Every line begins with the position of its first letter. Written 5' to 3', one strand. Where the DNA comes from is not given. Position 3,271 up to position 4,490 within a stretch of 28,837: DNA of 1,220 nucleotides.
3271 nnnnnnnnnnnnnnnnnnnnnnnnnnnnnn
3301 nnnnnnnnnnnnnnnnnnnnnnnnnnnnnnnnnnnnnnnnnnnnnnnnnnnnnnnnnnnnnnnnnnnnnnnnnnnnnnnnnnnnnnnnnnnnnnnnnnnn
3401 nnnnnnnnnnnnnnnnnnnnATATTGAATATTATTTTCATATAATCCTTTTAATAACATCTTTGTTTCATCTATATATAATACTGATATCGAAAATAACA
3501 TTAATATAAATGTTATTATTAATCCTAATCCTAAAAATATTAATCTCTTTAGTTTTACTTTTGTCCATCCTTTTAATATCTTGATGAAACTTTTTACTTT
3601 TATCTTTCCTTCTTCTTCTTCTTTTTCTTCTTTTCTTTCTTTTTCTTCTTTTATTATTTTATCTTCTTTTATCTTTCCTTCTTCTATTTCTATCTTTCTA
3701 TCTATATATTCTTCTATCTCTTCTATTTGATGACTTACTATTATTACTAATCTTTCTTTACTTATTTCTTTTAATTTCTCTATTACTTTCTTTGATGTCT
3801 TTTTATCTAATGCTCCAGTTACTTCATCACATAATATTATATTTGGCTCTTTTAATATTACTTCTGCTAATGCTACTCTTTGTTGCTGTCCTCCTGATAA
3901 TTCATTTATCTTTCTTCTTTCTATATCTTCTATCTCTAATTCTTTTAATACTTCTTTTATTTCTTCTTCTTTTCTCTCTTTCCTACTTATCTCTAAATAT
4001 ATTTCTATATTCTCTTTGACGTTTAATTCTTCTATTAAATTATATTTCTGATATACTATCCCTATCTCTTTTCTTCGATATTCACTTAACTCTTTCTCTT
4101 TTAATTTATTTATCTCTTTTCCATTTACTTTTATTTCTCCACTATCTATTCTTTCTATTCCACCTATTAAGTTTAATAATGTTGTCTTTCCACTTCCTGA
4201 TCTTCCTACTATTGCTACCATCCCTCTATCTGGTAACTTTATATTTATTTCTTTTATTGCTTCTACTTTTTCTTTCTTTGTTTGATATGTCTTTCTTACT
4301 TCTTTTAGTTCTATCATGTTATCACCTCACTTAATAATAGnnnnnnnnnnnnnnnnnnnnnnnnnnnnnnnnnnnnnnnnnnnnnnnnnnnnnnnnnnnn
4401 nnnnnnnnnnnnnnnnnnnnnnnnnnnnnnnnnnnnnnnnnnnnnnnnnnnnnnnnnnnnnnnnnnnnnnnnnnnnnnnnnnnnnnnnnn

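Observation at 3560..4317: ATPase modules of three MacB-like paralogs have a distinct codon-usage and strand-composition signature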

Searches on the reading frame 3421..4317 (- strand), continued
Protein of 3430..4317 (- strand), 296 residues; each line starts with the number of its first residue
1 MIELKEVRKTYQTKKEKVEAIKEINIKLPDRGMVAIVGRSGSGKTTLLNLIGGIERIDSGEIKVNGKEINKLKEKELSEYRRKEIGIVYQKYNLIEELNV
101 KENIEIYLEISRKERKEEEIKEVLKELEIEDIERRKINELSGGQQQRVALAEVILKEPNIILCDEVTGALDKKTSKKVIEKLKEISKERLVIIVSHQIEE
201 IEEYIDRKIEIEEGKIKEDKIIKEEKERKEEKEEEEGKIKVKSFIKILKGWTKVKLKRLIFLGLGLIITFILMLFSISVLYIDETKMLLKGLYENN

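Call 73: find_encoding_contigs(protein=P0138, flank=8000, max_places=1)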
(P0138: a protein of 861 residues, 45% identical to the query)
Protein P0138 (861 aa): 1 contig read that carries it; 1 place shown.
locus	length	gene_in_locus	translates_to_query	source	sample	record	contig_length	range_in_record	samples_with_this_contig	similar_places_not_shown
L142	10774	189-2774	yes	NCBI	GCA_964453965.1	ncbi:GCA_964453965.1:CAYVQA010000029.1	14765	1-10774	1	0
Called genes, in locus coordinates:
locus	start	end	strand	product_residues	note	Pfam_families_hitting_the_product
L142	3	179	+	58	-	?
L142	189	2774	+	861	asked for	PF00005:ABC_tran, PF02463:SMC_N (weak), PF02687:FtsX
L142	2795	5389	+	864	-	PF00005:ABC_tran, PF02463:SMC_N (weak), PF02687:FtsX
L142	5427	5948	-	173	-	PF04055:Radical_SAM (weak), PF01938:TRAM (faint), PF18693:TRAM_2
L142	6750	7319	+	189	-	PF06130:PTAC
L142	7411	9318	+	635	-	PF01134:GIDA, PF12831:FAD_oxidored (faint), PF21680:GIDA_C_1st, PF13932:SAM_GIDA_C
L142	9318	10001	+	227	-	PF02527:GidB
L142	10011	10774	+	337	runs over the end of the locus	PF21088:MS_channel_1st, PF00924:MS_channel_2nd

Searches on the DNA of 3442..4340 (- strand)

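Call 60: search_dna_similar(query=window:3442-4340:-, collection=plasmids, mode=distant, max_rows=8)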
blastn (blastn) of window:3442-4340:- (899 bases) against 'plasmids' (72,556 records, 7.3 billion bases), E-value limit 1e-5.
Records with a match: 382; places in all: 395; records where one place covers at least 80% of the query: 0.
Best place of each record, by identity: 80-90% 113; 60-80% 269.
By first word of the organism name: Staphylococcus 352; Clostridium 23; Paraclostridium 5; Clostridioides 1; Clostridiaceae 1.
By predicted mobility (MOB-suite, as given by PLSDB): mobilizable 367; non-mobilizable 15.
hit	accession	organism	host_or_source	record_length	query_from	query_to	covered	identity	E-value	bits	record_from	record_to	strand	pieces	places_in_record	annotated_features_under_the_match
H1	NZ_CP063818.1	Clostridium botulinum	Mink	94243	149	541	44%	65.4%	7e-8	67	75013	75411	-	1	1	putative bacteriocin export ABC transporter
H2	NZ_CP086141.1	Clostridium estertheticum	bovine,single colony,feces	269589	388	587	22%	69.9%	1e-11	79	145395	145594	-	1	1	ABC transporter ATP-binding protein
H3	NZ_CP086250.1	Clostridium estertheticum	single colony,beef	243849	417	587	19%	70.0%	1e-10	75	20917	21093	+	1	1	ABC transporter ATP-binding protein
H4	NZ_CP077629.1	Clostridium estertheticum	single colony,bovine feces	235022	417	587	19%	70.0%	1e-10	75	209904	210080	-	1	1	ABC transporter ATP-binding protein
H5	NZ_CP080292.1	Paraclostridium sordellii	Trichechus manatus,isolate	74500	434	572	15%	70.5%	7e-8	67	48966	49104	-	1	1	ABC transporter ATP-binding protein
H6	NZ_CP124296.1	Paraclostridium sordellii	Vulpes vulpes,whole organism,intestine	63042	434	572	15%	69.8%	9e-7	63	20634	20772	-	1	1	none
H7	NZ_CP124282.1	Paraclostridium sordellii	Procyon lotor,whole organism,intestine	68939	434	572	15%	69.8%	9e-7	63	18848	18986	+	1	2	ABC transporter ATP-binding protein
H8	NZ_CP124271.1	Paraclostridium sordellii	Vulpes vulpes,whole organism,intestine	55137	434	572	15%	69.8%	9e-7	63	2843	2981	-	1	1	ABC transporter ATP-binding protein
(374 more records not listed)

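Call 61: search_dna_similar(query=window:3442-4340:-, collection=phages, mode=distant, max_rows=8)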
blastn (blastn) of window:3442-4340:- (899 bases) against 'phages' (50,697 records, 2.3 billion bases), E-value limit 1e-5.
Records with a match: 1; places in all: 1; records where one place covers at least 80% of the query: 0.
Best place of each record, by identity: 60-80% 1.
By first word of the organism name: Staphylococcus 1.
By host as written in the record: Staphylococcus aureus NAS_AN_102 1.
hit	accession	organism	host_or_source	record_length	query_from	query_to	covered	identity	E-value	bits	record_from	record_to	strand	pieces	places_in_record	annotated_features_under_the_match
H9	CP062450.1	Staphylococcus phage ECel-2020c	Staphylococcus aureus NAS_AN_102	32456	456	537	9%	79.3%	5e-10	73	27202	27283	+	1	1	record has no annotation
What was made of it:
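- Tried and rejected: Plasmid and phage nucleotide searches gave only weak, generic ABC matches (calls 60, 61).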

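Call 62: get_annotated_region(hit=H1, flank=4000)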
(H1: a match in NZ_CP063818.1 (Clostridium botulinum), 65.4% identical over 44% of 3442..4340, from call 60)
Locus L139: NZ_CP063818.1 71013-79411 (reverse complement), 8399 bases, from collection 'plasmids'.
description: Clostridium botulinum strain Stockholm plasmid pCN1, complete sequence
organism: Clostridium botulinum (NCBI taxid 1491)
taxonomy: Bacteria; Bacillota; Clostridia; Eubacteriales; Clostridiaceae; Clostridium; Clostridium botulinum
host: -; source: Mink; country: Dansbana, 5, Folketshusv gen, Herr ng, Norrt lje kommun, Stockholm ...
typing (MOB-suite, as given by PLSDB): non-mobilizable; replicon rep_cluster_873
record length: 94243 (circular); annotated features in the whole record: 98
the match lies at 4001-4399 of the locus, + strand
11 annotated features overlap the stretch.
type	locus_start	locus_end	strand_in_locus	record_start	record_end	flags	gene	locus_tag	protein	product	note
CDS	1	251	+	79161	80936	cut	-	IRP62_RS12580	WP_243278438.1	ABC transporter permease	-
CDS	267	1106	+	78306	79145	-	-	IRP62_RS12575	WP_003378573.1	ATP-binding cassette domain-containing protein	-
CDS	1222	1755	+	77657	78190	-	-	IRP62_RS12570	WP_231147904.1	ABC transporter permease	-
CDS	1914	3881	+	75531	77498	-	-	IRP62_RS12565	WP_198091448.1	DUF1430 domain-containing protein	-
CDS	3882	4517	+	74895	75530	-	-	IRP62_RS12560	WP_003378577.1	putative bacteriocin export ABC transporter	GO:0006810 - transport [Evidence IEA]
CDS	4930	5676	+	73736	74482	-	-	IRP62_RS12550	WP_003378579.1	hypothetical protein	-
CDS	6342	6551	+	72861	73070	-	-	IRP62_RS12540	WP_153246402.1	hypothetical protein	-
CDS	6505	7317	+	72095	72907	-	-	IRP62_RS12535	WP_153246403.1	WG repeat-containing protein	-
CDS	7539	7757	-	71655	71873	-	-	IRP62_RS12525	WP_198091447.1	DUF2922 domain-containing protein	-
CDS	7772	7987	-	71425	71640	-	-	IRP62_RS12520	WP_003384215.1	DUF1659 domain-containing protein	-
CDS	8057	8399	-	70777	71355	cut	-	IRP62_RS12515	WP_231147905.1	N-acetylmuramoyl-L-alanine amidase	GO:0009253 - peptidoglycan catabolic process [Evidence IEA]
